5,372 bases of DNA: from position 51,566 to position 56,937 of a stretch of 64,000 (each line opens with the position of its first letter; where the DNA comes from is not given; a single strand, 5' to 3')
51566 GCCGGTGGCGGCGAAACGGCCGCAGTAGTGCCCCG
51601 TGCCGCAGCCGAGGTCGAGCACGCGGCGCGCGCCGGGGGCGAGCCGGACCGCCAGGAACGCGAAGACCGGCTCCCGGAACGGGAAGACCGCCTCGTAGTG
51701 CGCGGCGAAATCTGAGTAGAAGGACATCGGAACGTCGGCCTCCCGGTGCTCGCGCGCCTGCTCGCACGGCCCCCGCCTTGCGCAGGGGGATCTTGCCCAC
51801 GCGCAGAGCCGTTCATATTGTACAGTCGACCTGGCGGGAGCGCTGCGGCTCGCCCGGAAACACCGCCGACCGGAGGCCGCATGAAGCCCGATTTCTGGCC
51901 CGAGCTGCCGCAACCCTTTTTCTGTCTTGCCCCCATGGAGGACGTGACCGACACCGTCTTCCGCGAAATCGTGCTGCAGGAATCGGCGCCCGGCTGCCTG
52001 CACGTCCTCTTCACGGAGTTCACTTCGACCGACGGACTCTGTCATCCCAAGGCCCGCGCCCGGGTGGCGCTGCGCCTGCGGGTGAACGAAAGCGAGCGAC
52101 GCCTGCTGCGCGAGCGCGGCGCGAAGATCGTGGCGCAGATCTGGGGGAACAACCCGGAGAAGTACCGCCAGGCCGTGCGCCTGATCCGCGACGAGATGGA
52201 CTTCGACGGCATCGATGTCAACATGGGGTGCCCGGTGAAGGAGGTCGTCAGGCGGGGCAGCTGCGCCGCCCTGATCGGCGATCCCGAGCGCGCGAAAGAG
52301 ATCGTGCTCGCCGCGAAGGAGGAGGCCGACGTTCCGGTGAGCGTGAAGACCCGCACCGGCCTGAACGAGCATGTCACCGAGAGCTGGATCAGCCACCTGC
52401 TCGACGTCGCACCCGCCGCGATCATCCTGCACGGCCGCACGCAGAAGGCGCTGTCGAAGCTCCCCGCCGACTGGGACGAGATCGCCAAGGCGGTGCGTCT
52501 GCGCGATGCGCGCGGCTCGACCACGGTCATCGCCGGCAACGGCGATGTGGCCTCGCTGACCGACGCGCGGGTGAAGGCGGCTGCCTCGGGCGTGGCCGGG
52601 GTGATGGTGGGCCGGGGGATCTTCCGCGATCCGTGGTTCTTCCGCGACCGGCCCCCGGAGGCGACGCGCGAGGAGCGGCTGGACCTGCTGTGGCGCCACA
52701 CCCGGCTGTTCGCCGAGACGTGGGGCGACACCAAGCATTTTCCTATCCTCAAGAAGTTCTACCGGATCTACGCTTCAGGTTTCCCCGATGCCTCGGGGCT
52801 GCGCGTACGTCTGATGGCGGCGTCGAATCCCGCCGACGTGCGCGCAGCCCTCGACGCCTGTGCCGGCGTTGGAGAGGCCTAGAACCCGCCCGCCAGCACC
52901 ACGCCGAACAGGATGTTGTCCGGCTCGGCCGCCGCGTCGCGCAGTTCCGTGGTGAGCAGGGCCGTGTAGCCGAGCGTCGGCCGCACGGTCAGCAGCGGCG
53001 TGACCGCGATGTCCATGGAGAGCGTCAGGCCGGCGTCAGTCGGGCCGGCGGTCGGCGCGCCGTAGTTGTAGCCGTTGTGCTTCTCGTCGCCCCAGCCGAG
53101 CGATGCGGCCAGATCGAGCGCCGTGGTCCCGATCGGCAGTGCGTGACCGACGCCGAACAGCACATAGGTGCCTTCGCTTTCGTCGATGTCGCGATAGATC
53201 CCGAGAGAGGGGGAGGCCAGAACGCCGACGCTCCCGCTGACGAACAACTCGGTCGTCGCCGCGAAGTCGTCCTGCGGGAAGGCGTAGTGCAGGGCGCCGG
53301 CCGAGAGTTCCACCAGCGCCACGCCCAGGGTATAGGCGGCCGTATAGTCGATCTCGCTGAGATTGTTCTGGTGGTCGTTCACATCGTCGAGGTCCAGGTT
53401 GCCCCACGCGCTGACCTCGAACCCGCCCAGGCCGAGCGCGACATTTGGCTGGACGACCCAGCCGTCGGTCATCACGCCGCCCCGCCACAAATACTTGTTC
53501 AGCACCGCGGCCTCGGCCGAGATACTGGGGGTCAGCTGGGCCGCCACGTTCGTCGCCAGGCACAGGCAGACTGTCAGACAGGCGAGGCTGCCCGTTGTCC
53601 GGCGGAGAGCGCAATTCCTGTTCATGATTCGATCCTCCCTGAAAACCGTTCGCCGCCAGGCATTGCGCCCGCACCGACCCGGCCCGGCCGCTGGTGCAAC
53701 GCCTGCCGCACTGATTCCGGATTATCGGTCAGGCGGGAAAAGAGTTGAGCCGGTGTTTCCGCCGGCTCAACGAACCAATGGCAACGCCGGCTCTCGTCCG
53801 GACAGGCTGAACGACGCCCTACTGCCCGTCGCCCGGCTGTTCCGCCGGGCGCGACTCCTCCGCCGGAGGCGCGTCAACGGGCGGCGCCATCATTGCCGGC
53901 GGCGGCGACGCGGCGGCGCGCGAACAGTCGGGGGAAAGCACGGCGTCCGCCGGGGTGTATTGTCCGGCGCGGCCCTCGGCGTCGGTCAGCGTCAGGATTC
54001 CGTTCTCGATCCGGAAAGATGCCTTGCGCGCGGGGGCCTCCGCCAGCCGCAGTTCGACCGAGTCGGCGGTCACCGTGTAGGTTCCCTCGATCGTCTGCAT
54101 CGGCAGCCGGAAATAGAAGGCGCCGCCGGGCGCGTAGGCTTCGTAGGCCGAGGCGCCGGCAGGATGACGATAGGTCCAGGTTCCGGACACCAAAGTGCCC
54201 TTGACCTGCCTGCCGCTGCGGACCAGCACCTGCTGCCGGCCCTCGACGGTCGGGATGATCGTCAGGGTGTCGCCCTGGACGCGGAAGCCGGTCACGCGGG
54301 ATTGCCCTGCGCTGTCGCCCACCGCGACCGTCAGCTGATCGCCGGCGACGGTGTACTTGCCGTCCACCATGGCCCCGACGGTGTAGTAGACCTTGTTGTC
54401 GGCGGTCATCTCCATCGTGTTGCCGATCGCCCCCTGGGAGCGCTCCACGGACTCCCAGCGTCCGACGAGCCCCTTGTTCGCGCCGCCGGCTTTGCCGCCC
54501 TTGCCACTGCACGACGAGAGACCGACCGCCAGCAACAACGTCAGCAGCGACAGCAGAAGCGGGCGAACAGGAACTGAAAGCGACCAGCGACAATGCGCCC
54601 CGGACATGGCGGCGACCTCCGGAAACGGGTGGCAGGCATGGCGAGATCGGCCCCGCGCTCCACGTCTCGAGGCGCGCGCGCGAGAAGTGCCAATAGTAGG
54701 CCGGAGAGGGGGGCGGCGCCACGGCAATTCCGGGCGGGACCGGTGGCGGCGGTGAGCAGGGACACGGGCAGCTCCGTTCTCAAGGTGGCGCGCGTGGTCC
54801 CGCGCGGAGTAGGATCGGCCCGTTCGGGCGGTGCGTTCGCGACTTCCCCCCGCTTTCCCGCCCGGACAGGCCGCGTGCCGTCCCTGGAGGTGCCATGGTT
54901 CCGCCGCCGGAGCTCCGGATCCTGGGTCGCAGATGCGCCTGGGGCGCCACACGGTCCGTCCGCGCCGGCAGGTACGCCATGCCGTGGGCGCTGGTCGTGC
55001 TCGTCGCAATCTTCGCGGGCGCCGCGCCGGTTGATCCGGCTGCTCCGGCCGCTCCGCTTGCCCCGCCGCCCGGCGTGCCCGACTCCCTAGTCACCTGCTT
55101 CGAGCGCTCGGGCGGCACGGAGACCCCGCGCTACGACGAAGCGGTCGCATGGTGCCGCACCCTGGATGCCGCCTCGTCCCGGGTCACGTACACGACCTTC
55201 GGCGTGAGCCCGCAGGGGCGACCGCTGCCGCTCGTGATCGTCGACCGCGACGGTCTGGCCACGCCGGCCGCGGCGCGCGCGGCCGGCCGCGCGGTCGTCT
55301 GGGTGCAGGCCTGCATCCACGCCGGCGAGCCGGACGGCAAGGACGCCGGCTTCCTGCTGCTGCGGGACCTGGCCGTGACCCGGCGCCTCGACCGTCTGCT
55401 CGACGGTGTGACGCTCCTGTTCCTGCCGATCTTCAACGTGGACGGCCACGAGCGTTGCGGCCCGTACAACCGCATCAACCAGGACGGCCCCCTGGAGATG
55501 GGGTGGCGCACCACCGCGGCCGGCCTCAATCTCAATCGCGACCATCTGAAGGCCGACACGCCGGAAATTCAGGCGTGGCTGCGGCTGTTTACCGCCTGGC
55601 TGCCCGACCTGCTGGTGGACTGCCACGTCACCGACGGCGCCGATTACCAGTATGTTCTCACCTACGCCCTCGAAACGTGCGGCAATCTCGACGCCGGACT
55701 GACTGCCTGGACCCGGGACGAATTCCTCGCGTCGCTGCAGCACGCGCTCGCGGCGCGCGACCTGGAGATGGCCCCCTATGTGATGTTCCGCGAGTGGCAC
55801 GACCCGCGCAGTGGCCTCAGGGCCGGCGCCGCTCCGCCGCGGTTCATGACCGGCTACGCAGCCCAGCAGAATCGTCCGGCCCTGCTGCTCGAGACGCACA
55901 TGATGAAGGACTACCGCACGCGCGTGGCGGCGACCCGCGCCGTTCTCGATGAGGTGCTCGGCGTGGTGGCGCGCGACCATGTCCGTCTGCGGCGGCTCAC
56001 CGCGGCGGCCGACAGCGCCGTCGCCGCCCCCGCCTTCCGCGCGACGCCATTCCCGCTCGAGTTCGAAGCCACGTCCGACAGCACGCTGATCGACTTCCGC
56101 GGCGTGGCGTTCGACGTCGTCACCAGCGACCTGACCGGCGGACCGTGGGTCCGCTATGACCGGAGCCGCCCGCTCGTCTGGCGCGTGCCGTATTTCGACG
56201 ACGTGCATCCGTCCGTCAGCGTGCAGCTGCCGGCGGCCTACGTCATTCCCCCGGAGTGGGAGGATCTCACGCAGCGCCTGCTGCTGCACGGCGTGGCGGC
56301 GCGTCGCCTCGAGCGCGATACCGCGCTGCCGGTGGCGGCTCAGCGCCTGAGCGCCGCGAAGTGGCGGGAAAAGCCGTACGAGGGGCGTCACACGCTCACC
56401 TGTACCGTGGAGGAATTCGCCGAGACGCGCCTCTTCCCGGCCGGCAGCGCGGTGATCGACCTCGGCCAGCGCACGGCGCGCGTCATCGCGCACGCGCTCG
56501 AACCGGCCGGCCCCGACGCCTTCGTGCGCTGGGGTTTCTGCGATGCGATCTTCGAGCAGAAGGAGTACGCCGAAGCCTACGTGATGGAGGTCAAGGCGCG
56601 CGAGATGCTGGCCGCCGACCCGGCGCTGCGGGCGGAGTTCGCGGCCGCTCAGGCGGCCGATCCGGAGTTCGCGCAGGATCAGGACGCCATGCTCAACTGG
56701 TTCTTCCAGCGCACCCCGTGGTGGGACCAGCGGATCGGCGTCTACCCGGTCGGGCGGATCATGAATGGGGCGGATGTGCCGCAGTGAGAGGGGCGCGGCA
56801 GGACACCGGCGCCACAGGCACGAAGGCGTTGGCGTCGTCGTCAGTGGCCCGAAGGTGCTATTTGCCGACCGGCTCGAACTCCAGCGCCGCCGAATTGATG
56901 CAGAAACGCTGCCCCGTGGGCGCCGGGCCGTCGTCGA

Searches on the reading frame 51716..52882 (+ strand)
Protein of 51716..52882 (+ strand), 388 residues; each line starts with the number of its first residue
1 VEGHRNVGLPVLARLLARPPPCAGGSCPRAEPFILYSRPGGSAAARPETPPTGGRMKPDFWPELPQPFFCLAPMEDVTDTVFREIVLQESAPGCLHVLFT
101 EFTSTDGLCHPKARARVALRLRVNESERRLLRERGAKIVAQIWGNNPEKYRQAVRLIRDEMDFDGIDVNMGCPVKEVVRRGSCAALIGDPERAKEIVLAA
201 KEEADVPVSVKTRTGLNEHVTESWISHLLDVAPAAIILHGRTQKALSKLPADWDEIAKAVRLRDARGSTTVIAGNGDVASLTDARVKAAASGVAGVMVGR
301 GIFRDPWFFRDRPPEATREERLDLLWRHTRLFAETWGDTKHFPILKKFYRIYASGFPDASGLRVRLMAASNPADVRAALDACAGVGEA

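Call 83: search_protein_families(library=pfam, proteins=[window:51716-52882:+], max_evalue=0.00001)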
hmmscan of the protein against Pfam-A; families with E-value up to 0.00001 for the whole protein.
window:51716-52882:+ (388 aa): 1 family
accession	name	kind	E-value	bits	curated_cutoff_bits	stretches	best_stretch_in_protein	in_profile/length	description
PF01207.24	Dus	-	9.5e-48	163.3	20.4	1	71-380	2-303/311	Dihydrouridine synthase (Dus)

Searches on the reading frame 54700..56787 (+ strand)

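Call 83: search_protein_families(library=pfam, proteins=[window:54700-56787:+], max_evalue=0.00001)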
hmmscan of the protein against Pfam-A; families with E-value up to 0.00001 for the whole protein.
window:54700-56787:+ (695 aa): 1 family
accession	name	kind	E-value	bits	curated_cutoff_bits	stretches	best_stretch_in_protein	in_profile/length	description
PF00246.29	Peptidase_M14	-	1.7e-16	61.1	21.6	1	150-282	3-133/286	Zinc carboxypeptidase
